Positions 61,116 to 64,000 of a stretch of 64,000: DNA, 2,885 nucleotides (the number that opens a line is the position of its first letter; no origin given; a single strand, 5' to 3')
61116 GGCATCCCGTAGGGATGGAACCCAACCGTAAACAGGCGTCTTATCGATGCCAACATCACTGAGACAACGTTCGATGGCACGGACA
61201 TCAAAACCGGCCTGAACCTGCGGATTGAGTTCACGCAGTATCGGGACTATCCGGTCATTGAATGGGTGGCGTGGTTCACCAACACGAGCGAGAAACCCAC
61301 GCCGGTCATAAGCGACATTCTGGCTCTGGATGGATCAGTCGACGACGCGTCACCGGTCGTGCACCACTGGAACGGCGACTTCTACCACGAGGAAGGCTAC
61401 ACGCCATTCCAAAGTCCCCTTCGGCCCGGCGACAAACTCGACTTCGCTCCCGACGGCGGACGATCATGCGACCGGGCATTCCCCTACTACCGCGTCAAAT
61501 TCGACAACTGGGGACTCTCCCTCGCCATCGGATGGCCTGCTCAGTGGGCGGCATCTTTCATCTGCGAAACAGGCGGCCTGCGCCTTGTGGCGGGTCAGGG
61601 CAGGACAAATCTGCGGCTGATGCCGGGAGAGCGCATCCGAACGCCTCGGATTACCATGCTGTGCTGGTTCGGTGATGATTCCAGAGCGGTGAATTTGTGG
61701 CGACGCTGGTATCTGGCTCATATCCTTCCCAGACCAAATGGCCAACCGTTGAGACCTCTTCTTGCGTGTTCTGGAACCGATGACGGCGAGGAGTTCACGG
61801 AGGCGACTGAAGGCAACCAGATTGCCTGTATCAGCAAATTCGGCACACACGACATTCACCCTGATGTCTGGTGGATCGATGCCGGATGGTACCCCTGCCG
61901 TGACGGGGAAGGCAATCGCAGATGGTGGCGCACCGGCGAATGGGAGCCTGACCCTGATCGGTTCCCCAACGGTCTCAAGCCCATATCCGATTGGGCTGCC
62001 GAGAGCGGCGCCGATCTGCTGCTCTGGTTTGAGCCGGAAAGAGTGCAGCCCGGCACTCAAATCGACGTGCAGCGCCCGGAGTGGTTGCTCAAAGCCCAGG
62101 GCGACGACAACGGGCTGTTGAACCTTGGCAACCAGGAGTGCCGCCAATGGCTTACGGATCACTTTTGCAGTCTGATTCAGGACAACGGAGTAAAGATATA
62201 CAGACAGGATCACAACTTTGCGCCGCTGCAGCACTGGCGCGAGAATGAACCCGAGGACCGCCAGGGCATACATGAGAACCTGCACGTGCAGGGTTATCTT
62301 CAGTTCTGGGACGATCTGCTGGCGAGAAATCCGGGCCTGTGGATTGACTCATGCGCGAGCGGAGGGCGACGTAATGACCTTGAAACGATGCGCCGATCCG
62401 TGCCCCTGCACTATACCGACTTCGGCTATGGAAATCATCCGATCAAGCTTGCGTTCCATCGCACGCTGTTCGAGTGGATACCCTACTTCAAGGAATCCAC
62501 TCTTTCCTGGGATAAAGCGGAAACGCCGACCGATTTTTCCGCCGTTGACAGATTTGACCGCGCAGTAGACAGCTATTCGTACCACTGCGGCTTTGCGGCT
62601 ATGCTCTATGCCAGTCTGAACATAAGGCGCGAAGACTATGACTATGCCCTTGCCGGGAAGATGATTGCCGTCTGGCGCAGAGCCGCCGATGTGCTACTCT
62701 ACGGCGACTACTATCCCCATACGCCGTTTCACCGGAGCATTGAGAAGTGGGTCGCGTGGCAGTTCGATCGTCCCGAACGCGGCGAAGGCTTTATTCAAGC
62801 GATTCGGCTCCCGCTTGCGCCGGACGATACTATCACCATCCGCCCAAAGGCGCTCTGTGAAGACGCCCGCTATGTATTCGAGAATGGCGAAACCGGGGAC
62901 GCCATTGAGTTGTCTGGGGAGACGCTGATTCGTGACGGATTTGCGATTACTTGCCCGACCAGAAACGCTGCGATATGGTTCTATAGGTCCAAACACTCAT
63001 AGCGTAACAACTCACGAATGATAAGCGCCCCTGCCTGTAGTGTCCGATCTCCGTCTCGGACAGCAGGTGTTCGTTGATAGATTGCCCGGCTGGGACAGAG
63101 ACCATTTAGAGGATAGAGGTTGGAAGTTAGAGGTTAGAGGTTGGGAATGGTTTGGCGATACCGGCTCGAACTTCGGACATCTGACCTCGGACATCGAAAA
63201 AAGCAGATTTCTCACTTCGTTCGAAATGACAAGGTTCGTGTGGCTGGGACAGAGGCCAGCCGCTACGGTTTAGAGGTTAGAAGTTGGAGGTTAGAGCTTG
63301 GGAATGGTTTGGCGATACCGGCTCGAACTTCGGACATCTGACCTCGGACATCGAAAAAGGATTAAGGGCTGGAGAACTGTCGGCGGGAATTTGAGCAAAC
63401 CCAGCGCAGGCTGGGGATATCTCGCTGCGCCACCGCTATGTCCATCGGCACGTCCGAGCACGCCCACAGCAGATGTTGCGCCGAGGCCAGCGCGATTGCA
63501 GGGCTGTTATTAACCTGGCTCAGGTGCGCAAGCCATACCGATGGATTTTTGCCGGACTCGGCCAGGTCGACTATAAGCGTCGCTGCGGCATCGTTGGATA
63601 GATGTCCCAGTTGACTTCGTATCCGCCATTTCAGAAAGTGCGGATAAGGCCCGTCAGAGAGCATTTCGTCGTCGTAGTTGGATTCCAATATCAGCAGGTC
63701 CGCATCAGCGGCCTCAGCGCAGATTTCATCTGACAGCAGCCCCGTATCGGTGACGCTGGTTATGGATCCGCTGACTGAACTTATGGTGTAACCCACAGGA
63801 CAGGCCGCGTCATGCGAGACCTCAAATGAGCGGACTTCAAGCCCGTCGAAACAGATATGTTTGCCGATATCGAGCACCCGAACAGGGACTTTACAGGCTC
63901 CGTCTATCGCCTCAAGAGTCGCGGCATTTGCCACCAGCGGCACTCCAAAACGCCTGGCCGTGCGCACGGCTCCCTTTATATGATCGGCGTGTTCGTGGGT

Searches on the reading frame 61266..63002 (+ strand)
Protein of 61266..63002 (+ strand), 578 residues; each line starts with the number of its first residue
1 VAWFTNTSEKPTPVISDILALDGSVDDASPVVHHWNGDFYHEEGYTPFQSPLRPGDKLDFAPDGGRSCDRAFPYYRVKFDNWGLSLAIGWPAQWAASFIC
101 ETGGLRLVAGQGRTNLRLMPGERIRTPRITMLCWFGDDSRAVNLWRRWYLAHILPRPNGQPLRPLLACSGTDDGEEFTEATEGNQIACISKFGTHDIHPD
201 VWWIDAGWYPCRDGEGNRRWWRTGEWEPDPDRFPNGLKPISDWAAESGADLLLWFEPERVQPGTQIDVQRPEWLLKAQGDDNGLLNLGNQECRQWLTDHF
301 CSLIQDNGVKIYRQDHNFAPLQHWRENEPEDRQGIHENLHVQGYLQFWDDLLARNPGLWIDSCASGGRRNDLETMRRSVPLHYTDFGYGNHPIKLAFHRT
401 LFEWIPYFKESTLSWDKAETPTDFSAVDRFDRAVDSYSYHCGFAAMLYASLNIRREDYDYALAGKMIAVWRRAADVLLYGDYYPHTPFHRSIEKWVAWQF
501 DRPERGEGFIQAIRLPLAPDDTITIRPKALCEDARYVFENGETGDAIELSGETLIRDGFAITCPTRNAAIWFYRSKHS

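Call 28: search_protein_families(library=pfam, proteins=[window:61266-63002:+], max_evalue=0.00001)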
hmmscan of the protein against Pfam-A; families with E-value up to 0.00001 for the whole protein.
window:61266-63002:+ (578 aa): 1 family
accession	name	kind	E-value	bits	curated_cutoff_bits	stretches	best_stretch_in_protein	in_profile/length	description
PF02065.24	Melibiase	-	1.1e-17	64.5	27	1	201-375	74-250/347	Melibiase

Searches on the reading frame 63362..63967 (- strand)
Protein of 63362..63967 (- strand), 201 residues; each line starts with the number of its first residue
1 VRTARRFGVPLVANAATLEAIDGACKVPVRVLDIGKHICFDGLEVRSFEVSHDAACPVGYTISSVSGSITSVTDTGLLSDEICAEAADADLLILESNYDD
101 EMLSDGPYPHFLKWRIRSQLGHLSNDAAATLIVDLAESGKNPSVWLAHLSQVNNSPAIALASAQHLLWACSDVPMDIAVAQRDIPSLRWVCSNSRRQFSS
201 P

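Call 28: search_protein_families(library=pfam, proteins=[window:63362-63967:-], max_evalue=0.00001)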
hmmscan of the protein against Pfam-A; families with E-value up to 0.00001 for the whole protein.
window:63362-63967:- (201 aa): 1 family
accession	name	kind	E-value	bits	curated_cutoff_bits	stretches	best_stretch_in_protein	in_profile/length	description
PF12706.13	Lactamase_B_2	-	2.9e-09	37.2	27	1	16-137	65-192/200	Beta-lactamase superfamily domain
